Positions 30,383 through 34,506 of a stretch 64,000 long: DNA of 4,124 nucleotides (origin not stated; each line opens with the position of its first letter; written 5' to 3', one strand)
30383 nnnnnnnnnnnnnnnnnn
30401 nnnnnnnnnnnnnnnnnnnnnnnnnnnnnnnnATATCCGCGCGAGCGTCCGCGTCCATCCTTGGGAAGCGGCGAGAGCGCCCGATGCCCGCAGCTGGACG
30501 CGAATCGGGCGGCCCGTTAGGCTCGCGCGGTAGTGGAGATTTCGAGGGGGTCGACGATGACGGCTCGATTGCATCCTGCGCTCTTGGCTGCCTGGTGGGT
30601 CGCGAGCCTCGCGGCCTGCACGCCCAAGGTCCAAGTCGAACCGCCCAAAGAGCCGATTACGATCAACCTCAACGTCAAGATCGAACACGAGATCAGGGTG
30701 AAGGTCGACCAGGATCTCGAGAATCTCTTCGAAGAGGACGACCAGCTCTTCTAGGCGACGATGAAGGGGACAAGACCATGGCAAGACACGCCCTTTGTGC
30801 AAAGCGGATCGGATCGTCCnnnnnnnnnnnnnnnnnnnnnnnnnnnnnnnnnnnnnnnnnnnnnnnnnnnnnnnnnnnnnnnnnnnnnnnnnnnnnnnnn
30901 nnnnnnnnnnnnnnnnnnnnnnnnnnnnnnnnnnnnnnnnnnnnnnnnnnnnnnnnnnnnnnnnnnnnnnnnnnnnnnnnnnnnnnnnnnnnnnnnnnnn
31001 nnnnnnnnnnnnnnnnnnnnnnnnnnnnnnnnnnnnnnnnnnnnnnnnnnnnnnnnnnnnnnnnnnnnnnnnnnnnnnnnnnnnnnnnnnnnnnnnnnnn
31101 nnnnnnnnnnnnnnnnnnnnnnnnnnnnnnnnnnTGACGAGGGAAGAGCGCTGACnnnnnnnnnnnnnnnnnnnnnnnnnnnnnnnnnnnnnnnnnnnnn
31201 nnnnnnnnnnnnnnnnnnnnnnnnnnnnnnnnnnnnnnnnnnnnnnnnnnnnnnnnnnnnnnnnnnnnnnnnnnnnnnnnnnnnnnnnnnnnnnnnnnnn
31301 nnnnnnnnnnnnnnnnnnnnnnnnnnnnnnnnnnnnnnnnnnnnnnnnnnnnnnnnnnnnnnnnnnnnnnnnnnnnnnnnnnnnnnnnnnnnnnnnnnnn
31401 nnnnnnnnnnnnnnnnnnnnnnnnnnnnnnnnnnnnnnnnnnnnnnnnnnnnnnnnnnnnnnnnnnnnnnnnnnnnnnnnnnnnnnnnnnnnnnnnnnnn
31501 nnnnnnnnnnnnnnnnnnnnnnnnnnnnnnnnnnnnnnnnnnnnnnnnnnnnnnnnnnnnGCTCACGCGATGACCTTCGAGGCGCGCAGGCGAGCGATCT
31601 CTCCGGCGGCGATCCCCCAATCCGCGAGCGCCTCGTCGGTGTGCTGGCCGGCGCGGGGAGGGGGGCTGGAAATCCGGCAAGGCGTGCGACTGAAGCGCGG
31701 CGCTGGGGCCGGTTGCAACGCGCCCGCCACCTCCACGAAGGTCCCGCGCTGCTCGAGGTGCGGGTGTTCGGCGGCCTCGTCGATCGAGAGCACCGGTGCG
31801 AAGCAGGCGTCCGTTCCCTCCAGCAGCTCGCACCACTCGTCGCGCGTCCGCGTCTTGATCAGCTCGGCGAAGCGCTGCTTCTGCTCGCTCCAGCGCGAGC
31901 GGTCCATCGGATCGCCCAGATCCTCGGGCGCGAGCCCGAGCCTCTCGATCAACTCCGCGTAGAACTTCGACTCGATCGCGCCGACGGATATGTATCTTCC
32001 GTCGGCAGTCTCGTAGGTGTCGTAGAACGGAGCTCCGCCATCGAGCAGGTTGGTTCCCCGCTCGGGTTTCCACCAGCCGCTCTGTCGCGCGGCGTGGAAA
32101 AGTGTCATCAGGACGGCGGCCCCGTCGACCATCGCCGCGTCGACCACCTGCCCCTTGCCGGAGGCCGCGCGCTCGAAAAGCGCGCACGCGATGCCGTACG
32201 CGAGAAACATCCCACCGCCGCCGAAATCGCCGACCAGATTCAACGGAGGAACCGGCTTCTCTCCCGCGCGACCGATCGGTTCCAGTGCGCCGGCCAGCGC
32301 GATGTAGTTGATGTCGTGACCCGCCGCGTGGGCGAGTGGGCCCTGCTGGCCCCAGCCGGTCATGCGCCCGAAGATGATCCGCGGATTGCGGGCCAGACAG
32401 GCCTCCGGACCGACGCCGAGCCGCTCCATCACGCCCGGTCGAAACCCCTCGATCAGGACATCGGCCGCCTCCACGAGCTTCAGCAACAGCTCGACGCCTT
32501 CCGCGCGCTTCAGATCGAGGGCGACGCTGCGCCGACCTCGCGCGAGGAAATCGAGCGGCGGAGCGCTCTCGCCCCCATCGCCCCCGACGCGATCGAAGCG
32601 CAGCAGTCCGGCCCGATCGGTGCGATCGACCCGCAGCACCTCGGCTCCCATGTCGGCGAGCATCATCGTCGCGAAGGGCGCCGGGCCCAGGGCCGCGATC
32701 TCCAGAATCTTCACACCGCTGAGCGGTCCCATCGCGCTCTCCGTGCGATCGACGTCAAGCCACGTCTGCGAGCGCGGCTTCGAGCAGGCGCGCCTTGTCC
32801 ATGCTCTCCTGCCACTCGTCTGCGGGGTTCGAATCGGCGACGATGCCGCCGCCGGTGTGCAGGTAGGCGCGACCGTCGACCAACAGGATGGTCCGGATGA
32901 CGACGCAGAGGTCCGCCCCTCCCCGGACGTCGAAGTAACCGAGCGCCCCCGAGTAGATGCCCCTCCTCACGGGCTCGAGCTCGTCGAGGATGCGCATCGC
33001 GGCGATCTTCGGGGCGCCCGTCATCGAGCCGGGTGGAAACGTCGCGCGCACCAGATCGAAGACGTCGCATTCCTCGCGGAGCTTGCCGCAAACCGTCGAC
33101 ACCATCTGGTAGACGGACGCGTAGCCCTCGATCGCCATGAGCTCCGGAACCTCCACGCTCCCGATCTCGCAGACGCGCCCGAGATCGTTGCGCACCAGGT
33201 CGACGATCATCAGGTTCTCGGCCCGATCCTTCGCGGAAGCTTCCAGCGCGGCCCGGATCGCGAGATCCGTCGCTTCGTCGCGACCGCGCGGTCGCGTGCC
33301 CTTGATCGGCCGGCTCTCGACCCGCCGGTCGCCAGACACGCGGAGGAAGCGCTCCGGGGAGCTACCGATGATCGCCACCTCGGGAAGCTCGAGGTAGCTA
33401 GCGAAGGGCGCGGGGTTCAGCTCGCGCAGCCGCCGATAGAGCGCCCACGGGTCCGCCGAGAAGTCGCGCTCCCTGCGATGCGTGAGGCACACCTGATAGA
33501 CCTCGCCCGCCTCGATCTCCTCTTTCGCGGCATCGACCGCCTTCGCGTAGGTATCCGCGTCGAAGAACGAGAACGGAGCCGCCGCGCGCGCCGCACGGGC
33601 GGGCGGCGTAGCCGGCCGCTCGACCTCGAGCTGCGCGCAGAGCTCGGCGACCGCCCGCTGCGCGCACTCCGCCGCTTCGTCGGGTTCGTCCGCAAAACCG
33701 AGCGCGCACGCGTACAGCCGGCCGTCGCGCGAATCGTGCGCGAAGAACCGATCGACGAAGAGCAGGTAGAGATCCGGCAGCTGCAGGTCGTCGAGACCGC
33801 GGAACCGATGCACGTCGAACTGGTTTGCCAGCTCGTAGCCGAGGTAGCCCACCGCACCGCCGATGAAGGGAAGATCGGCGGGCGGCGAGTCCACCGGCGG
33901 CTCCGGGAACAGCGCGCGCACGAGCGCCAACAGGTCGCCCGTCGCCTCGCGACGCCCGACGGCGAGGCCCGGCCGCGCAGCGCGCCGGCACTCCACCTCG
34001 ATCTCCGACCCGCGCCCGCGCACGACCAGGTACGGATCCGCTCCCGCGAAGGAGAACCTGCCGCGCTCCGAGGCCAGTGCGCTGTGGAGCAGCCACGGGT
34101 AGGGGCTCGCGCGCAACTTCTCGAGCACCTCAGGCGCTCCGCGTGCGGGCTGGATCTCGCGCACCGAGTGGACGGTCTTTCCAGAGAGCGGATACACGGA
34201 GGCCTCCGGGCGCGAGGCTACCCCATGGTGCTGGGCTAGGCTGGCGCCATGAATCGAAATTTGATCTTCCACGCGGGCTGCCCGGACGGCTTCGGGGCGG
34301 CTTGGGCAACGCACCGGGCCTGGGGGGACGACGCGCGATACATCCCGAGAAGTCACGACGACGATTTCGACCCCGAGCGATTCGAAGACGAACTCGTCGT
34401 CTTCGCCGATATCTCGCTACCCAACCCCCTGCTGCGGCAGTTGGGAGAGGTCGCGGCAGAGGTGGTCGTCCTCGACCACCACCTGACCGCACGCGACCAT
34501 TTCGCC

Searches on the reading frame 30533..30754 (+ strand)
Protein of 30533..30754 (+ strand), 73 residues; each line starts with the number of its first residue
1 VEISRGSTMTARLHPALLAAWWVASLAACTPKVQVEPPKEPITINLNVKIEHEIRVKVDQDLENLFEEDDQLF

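Call 9: search_protein_families(library=pfam, proteins=[window:30533-30754:+], max_evalue=0.01)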
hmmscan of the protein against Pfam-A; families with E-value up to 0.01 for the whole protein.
window:30533-30754:+ (73 aa): 1 family
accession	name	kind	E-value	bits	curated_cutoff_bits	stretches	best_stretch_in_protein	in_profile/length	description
PF13617.11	Lipoprotein_19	-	1.4e-17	63.6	25.8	1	38-69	1-32/34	YnbE-like lipoprotein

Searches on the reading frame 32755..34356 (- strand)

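Call 9: search_protein_families(library=pfam, proteins=[window:32755-34356:-], max_evalue=0.01)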
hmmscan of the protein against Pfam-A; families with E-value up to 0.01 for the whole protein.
window:32755-34356:- (533 aa): 2 families
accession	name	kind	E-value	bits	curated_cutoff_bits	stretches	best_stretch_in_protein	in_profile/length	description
PF00425.24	Chorismate_bind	-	2.3e-93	312.9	27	1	267-521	2-257/257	chorismate binding enzyme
PF04715.19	Anth_synt_I_N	-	5.1e-24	85.6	23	1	76-215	7-139/140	Anthranilate synthase component I, N terminal region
